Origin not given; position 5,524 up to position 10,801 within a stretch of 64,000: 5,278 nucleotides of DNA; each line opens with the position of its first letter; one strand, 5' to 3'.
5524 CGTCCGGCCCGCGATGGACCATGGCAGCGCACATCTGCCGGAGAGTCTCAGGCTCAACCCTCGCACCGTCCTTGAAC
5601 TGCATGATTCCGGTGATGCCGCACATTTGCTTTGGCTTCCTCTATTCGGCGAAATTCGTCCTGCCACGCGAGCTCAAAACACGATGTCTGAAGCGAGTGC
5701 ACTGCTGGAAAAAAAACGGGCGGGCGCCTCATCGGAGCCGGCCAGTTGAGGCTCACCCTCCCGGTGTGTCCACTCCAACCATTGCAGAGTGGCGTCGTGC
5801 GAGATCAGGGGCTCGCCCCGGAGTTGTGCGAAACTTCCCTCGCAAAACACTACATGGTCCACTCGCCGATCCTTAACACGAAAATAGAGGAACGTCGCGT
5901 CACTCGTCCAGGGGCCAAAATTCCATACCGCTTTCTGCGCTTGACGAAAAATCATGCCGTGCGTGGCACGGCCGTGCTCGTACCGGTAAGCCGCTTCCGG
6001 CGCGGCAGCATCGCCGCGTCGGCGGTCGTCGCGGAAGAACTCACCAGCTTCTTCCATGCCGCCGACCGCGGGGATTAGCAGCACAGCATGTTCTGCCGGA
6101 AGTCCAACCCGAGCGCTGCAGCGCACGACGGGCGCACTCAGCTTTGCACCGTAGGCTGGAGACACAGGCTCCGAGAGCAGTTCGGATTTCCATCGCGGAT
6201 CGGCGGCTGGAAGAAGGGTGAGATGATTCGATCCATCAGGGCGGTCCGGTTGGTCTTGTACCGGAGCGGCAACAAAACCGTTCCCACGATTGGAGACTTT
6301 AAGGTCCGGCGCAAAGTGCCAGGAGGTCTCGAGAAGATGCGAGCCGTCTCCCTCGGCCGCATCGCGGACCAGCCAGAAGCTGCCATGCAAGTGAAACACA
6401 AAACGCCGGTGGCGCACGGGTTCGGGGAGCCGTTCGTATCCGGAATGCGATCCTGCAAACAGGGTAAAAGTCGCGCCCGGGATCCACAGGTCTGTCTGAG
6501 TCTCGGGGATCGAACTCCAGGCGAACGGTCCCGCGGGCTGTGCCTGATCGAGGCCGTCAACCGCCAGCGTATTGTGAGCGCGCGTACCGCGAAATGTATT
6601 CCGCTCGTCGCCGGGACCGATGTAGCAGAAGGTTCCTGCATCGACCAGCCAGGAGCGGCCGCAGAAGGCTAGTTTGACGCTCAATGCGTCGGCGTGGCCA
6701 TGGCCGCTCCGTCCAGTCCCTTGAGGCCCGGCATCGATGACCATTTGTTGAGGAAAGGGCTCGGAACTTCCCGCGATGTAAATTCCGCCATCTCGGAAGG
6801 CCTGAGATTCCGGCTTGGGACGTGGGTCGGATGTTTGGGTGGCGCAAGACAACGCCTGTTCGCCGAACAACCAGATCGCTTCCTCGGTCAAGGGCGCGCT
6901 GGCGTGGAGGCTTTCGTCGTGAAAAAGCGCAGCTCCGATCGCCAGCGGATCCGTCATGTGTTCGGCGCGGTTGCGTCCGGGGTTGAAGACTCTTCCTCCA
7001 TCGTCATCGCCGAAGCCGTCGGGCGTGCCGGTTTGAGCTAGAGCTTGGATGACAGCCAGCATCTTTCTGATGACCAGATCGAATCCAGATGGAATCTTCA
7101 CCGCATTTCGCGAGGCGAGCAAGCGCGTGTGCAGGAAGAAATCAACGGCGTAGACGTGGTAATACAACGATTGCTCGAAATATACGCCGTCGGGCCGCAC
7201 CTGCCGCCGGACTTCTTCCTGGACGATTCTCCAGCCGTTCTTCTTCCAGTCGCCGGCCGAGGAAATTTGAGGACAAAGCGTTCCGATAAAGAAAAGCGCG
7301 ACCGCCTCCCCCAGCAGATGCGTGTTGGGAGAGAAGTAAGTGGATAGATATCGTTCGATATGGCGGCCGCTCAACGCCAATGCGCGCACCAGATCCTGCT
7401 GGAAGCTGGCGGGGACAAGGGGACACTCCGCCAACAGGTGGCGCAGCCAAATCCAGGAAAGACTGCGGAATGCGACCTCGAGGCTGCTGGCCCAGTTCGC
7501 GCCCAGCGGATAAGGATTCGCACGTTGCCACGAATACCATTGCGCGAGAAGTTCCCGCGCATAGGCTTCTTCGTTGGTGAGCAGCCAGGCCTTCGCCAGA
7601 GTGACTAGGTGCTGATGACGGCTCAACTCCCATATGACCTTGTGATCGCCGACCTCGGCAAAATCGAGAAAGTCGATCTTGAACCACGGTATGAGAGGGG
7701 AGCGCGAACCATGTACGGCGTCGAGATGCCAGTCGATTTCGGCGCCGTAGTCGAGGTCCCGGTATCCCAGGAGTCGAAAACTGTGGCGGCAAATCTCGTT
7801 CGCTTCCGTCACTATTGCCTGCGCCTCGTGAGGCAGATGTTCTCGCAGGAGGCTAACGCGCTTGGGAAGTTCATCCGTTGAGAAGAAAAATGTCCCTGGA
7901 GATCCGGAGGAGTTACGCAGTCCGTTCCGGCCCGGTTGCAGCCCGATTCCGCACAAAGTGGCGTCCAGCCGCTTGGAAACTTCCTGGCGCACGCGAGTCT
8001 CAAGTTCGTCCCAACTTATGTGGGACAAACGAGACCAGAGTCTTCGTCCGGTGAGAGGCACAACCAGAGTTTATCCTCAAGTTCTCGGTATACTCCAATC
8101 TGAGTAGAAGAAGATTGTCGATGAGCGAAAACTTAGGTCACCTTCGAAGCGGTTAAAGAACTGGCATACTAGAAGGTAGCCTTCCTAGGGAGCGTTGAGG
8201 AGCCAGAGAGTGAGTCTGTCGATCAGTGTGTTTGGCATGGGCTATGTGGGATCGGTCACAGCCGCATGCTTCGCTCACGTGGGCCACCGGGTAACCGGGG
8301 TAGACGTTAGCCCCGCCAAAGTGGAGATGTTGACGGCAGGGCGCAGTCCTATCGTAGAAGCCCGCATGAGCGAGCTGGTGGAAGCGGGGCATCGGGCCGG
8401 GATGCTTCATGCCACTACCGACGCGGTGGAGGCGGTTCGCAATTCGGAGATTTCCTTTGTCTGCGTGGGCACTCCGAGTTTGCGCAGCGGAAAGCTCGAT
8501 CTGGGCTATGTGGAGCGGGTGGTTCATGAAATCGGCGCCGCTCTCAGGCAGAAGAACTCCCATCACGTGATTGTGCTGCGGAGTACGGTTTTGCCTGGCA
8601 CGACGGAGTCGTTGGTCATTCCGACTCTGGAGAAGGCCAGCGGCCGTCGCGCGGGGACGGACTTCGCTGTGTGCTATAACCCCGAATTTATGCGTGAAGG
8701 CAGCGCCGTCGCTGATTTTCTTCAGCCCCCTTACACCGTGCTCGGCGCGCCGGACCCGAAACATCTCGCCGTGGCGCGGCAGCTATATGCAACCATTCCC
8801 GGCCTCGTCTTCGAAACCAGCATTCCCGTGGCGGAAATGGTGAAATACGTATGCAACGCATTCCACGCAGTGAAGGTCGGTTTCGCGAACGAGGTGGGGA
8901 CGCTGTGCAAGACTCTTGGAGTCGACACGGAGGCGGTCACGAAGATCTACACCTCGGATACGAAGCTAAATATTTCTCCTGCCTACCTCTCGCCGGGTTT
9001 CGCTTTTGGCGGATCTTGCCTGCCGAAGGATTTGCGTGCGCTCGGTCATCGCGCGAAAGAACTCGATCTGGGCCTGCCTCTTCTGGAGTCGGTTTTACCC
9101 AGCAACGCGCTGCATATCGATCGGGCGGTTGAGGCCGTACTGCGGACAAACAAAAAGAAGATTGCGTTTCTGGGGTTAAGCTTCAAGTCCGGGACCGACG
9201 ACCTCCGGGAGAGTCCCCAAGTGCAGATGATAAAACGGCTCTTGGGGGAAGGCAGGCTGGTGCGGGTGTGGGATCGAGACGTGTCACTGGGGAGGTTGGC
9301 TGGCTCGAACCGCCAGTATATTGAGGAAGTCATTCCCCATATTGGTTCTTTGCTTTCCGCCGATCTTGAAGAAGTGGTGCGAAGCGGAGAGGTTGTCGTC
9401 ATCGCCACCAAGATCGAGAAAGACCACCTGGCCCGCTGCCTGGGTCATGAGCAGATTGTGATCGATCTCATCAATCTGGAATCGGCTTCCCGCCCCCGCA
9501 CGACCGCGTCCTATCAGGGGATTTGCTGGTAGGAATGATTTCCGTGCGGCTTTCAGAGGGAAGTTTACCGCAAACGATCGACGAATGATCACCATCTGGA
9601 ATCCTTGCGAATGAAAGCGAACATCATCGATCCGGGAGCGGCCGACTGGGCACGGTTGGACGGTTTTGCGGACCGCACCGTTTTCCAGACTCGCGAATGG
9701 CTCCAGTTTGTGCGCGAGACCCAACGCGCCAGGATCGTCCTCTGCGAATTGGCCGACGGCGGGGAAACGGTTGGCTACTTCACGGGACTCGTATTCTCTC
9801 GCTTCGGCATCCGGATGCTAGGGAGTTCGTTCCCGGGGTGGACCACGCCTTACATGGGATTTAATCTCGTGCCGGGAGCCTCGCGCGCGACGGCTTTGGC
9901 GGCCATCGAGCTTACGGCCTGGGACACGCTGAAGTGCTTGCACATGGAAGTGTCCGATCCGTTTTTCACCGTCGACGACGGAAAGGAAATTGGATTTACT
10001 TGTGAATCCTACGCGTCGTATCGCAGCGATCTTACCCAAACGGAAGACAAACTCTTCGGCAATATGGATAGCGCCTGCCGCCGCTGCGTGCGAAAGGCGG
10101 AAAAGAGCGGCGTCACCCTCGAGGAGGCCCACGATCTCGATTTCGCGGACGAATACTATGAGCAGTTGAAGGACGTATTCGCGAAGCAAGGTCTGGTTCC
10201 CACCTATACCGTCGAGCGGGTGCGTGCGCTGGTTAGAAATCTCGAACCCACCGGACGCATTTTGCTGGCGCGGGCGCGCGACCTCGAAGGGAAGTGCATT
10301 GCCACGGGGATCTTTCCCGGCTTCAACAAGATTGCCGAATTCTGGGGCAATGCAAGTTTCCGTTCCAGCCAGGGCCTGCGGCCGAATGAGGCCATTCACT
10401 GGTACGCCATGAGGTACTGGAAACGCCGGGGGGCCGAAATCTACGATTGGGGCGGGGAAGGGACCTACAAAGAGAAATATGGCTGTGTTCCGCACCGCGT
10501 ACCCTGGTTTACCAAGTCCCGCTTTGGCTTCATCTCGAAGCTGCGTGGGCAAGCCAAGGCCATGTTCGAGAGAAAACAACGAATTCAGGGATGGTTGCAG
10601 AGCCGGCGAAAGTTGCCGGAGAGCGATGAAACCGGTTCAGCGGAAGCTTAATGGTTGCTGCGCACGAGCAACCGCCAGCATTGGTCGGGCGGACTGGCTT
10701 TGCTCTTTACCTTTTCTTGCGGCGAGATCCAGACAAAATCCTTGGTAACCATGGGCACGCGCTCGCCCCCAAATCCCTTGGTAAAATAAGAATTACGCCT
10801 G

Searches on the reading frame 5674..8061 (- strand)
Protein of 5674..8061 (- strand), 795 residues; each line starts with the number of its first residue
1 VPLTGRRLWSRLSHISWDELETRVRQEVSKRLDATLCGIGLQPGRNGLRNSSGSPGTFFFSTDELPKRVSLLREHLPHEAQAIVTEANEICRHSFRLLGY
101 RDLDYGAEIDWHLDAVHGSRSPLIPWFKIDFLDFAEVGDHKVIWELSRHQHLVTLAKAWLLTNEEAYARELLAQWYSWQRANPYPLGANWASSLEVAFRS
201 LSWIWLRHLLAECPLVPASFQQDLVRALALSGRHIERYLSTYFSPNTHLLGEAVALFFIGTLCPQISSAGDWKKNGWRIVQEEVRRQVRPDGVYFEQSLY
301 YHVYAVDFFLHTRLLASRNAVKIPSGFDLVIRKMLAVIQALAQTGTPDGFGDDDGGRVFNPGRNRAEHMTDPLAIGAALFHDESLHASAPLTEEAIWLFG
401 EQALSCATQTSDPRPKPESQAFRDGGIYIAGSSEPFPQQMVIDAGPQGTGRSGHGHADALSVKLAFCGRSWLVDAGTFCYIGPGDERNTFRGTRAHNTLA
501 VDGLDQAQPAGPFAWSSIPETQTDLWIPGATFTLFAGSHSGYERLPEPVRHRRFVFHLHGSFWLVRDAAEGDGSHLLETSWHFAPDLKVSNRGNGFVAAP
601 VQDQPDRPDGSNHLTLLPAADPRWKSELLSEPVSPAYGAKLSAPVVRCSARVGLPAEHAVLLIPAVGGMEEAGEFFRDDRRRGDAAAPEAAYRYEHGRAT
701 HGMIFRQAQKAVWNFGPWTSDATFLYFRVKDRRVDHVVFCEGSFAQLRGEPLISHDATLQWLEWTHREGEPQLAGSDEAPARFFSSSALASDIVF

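Call 9: search_protein_families(library=pfam, proteins=[window:5674-8061:-], max_evalue=0.001)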
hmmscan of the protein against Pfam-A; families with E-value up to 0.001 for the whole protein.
window:5674-8061:- (795 aa): 2 families
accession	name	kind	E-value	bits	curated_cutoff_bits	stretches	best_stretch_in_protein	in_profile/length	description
PF07940.18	Hepar_II_III_C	-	4.6e-37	128.2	24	1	415-596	2-180/237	Heparinase II/III-like, C-terminal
PF16889.11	Hepar_II_III_N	-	7.6e-32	111.4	22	1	87-340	61-299/340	Heparinase II/III N-terminus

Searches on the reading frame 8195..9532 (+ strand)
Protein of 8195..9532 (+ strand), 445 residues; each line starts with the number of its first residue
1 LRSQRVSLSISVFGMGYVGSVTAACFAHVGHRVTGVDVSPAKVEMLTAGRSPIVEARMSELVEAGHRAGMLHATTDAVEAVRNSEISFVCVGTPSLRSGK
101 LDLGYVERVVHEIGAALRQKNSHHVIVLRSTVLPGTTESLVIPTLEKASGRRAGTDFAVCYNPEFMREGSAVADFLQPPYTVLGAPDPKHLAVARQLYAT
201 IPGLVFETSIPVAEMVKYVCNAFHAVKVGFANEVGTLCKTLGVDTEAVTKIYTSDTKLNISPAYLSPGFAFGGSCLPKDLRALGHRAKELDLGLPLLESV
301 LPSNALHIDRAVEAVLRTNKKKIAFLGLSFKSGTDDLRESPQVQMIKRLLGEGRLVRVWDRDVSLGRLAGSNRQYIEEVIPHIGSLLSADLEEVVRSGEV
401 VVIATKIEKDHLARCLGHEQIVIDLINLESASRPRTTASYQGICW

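Call 9: search_protein_families(library=pfam, proteins=[window:8195-9532:+], max_evalue=0.001)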
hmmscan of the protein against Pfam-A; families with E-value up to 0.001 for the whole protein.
window:8195-9532:+ (445 aa): 5 families
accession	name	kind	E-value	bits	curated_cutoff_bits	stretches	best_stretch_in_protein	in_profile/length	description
PF03721.20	UDPG_MGDP_dh_N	-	2.4e-54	184.2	27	1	9-196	2-186/187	UDP-glucose/GDP-mannose dehydrogenase family, NAD binding domain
PF00984.24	UDPG_MGDP_dh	-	2.1e-28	98.7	25.4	1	212-304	2-92/94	UDP-glucose/GDP-mannose dehydrogenase family, central domain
PF03720.21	UDPG_MGDP_dh_C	-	8.8e-11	42.5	30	1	324-425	1-97/103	UDP-glucose/GDP-mannose dehydrogenase family, UDP binding domain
PF03807.23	F420_oxidored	-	0.00012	23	21.6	0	371-427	32-93/94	NADP oxidoreductase coenzyme F420-dependent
PF03446.21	NAD_binding_2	-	0.00073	20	21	0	10-83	2-74/161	NAD binding domain of 6-phosphogluconate dehydrogenase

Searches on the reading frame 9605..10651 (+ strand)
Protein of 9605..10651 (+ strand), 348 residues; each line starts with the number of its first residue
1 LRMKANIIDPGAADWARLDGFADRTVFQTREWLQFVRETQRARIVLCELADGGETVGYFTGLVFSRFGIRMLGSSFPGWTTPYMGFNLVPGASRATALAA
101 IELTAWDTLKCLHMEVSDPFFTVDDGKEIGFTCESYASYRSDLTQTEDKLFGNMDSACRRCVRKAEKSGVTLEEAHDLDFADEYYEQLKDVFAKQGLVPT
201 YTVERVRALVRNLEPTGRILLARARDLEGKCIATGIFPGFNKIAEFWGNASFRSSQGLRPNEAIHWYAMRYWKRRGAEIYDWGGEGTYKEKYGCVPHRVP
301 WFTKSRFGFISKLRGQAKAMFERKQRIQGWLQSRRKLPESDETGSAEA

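Call 3: search_protein_families(library=pfam, proteins=[window:9605-10651:+], max_evalue=0.01)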
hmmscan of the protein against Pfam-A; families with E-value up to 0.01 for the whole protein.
window:9605-10651:+ (348 aa): 2 families
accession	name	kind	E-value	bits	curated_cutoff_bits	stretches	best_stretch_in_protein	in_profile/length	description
PF13480.13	Acetyltransf_6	-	1.3e-12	48.5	22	1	157-287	6-138/143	Acetyltransferase (GNAT) domain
PF02388.22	FemAB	-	0.00018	20.9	24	1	127-187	140-202/406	FemAB family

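Call 4: search_protein_families(library=ncbifam, proteins=[window:9605-10651:+], max_evalue=0.01)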
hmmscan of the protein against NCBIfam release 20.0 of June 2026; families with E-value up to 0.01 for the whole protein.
window:9605-10651:+ (348 aa): 1 family
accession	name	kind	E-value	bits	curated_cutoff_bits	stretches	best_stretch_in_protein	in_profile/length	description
TIGR03019.1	pepcterm_femAB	equivalog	4.2e-12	45.8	260.35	1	20-301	9-283/330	FemAB family XrtA/PEP-CTERM system-associated protein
